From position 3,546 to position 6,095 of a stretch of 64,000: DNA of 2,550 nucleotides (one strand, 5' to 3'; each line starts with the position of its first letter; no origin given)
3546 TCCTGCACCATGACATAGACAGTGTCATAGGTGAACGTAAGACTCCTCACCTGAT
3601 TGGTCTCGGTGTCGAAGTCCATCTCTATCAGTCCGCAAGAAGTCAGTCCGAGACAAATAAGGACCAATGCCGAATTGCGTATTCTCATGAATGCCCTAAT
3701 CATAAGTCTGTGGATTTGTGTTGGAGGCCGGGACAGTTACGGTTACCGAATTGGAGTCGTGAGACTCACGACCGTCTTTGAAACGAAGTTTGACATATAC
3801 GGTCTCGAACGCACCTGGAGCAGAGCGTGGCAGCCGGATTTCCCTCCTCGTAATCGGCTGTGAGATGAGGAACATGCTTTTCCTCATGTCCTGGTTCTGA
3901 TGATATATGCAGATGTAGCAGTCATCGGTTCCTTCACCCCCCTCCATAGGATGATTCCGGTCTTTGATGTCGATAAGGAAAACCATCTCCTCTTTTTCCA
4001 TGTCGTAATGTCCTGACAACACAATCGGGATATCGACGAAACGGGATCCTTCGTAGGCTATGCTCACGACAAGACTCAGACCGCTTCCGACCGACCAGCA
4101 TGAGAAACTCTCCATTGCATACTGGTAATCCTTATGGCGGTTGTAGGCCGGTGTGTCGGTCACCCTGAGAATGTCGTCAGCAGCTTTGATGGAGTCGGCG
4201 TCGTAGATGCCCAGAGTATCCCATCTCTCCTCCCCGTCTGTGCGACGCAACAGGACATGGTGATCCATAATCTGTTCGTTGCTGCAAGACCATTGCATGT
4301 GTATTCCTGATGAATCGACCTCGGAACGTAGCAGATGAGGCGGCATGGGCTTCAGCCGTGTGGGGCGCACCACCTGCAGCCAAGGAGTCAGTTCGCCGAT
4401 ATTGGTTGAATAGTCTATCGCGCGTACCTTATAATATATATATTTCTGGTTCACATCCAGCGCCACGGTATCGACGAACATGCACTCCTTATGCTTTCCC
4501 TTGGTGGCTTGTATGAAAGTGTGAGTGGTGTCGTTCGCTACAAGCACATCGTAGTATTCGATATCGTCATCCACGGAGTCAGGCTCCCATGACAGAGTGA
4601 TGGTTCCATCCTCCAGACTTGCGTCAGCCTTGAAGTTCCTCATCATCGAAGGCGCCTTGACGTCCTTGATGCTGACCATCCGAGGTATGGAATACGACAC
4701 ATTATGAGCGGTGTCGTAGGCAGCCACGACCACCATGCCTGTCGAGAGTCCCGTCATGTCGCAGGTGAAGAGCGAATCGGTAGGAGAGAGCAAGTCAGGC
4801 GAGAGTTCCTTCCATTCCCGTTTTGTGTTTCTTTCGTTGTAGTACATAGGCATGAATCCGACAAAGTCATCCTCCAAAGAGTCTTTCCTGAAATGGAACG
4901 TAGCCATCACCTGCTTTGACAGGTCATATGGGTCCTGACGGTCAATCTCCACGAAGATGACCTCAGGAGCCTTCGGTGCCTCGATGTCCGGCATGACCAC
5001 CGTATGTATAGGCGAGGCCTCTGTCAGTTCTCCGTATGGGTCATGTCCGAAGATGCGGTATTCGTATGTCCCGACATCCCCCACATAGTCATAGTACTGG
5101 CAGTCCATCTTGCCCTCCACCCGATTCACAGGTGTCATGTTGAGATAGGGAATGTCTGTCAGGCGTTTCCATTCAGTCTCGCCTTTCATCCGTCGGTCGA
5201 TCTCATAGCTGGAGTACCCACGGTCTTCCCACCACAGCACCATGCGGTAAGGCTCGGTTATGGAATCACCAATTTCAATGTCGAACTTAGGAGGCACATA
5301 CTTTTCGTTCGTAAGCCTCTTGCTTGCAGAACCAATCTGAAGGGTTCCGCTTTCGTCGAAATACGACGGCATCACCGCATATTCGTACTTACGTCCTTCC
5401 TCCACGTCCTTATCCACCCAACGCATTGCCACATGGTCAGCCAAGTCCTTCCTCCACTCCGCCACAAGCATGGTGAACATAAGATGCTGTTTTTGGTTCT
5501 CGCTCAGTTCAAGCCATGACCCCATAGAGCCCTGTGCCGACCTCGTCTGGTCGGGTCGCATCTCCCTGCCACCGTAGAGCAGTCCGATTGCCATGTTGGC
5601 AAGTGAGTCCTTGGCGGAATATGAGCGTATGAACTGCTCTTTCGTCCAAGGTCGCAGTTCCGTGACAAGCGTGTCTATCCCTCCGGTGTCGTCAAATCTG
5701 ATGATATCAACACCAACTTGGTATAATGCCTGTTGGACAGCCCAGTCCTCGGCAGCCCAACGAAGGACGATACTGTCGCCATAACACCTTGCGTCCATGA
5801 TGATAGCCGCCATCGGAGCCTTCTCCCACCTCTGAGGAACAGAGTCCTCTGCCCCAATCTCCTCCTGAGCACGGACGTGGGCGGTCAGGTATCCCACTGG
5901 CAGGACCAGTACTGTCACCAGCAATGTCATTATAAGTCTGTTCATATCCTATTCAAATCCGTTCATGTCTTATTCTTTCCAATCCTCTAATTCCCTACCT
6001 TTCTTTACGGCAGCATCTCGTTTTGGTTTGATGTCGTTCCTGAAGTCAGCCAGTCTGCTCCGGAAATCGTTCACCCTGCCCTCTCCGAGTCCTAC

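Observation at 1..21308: Seven-gene operon of exported proteins built around a 3,604-aa protein, with no recognisable family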

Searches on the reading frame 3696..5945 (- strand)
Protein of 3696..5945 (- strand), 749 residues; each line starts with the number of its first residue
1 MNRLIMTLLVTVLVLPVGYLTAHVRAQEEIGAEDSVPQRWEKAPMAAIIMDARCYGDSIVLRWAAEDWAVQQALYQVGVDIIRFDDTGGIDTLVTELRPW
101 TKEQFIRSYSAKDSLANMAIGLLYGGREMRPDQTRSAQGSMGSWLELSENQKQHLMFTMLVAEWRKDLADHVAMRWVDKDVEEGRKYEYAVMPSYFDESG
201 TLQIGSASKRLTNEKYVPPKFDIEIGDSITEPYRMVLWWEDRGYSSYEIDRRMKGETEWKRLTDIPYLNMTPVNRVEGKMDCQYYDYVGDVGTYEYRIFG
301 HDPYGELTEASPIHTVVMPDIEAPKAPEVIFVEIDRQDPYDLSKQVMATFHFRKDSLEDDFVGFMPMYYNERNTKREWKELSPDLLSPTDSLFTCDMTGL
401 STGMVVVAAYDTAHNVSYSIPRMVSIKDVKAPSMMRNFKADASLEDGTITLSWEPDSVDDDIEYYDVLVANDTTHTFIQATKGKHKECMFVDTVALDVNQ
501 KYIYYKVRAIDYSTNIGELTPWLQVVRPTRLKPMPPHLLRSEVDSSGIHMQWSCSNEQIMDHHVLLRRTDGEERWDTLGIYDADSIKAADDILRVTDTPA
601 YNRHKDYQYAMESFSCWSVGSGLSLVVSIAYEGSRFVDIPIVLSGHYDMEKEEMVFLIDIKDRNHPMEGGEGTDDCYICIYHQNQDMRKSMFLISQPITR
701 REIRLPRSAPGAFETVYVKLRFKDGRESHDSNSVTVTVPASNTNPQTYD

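Call 9: search_protein_families(library=pfam, max_evalue=0.1, proteins=[window:3696-5945:-])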
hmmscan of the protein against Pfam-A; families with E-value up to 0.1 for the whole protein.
window:3696-5945:- (749 aa): 1 family
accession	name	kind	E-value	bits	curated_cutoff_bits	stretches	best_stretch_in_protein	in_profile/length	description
PF00041.27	fn3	-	0.00035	21.2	25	1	436-503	4-63/84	Fibronectin type III domain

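Call 10: search_protein_families(library=ncbifam, max_evalue=0.1, proteins=[window:3696-5945:-])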
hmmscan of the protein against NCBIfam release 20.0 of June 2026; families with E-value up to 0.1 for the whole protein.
window:3696-5945:- (749 aa): 0 families

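Call 43: search_solved_structures(query=A6, max_evalue=1)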
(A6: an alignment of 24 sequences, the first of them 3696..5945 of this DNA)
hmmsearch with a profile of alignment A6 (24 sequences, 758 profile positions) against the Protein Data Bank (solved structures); distinct sequences matched with E-value up to 1: 22.
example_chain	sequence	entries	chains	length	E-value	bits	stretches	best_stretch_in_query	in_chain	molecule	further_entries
4yh7_A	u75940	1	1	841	0.00028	22.1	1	384-490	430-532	Receptor-type tyrosine-protein phosphatase delta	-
6tpw_A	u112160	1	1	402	0.00038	21.6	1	452-492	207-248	Receptor-type tyrosine-protein phosphatase F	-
4pbx_A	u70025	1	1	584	0.0006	21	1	427-589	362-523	Receptor-type tyrosine-protein phosphatase S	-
5z06_A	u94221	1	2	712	0.0013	19.8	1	464-544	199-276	BDI_3064 protein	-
8q6t_I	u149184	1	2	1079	0.0043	18.1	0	433-477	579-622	Titin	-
8g4l_bm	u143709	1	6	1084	0.0054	17.8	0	434-477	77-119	Titin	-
1x5z_A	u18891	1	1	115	0.01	16.9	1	447-490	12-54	Receptor-type tyrosine-protein phosphatase delta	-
1k85_A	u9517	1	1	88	0.027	15.5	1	452-489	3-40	CHITINASE A1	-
6iaa_A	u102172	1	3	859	0.03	15.3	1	368-479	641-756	Roundabout homolog 2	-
7jgt_A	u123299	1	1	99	0.2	12.6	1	452-523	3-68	Fibronectin type-III domain-containing protein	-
4yfe_A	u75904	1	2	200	0.22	12.5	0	428-509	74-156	Receptor-type tyrosine-protein phosphatase delta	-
3duh_A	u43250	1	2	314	0.38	11.7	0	444-539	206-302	Interleukin-12 subunit beta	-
6uib_B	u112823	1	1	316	0.38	11.7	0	444-539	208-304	Interleukin-12 subunit beta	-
1f42_A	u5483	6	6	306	0.39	11.6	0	444-539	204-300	INTERLEUKIN-12 BETA CHAIN | Interleukin-12 subunit beta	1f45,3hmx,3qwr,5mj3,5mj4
8uui_A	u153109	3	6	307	0.39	11.6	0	444-539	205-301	Interleukin-12 subunit beta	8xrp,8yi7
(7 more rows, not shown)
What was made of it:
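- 3696..5945 (-): g4: 749-aa exported FN3-like multidomain protein. It always follows the giant. The orthologue profile hits FN3 domains of PTPR-delta, -F and -S at 3e-4 to 6e-4 (call 43).
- Checked: 'Multi-FN3' for g4 rests on sub-threshold matches (fn3 21.2 bits against a cut-off of 25; PDB FN3 hits at about 3e-4; calls 9, 43).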

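Call 102: search_protein_families(library=phrogs, max_evalue=0.01, proteins=[window:3696-5945:-])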
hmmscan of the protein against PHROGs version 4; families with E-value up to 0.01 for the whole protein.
window:3696-5945:- (749 aa): 0 families

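Call 103: search_protein_families(library=padloc, max_evalue=0.01, proteins=[window:3696-5945:-])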
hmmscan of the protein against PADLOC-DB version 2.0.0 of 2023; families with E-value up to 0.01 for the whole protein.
window:3696-5945:- (749 aa): 0 families
